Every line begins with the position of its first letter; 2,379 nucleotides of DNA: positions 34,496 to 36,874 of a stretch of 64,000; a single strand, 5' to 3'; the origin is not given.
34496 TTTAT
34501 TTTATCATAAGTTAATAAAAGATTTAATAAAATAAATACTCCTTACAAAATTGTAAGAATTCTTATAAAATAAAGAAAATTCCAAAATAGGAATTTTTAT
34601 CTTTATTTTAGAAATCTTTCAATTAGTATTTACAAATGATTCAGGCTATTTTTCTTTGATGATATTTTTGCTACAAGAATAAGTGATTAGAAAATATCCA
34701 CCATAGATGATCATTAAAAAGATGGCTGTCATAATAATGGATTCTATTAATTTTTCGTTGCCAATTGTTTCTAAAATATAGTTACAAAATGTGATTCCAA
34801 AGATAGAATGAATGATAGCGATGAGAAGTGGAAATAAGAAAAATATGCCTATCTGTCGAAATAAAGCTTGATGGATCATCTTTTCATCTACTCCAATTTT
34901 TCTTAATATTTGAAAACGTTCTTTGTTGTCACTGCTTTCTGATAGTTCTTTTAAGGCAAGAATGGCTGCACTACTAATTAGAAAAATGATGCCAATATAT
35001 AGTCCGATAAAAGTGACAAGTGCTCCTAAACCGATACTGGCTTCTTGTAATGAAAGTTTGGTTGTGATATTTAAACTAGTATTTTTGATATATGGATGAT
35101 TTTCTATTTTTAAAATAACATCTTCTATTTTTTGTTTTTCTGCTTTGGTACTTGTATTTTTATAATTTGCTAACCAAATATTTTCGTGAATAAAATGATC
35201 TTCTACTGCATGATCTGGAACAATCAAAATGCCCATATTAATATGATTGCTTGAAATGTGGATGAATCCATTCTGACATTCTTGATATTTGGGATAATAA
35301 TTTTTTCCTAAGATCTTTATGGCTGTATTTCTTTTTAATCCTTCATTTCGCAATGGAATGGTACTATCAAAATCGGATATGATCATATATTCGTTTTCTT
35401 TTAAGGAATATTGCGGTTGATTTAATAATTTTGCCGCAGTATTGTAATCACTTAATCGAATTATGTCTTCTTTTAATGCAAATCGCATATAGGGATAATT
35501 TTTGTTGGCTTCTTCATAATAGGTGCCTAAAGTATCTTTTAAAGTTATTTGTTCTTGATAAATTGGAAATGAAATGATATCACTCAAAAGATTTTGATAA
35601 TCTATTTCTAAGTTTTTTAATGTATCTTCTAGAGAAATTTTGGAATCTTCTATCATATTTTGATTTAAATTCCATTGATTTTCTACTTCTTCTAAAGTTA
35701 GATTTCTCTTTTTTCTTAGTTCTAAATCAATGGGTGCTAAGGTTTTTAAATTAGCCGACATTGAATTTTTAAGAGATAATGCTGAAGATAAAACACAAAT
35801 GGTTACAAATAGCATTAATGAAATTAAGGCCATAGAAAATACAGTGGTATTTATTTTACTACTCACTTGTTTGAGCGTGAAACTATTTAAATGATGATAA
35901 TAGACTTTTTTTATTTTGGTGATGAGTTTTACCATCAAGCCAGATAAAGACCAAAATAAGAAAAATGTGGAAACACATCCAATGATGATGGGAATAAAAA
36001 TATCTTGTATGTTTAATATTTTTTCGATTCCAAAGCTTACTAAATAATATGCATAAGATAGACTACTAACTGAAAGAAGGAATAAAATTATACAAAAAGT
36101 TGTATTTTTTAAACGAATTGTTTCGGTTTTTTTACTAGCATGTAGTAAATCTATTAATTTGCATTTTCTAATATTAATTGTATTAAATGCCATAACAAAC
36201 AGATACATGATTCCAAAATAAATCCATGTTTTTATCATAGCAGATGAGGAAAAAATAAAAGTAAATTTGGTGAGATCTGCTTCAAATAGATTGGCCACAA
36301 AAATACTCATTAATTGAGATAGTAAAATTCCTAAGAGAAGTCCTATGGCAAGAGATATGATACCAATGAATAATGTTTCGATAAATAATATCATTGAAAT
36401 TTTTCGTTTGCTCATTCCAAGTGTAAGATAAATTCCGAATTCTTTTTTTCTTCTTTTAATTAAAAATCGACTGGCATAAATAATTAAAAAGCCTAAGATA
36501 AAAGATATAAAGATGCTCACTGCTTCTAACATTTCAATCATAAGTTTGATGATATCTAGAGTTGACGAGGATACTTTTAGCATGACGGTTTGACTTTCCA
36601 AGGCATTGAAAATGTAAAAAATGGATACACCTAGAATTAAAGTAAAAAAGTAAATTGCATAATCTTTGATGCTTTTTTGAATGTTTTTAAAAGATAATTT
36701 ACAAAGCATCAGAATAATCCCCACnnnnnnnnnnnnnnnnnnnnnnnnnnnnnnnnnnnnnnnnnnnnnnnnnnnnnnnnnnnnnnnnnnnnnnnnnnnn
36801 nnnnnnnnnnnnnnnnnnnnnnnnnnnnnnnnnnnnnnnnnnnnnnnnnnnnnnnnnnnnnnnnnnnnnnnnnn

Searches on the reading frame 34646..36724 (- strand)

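Call 41: search_protein_families(library=pfam, proteins=[window:34646-36724:-])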
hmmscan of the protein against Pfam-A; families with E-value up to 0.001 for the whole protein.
window:34646-36724:- (692 aa): 1 family
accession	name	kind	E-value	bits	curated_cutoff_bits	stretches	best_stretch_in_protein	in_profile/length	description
PF02687.27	FtsX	-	1.9e-15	57.4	25.5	1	69-187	3-117/120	FtsX-like permease C-terminal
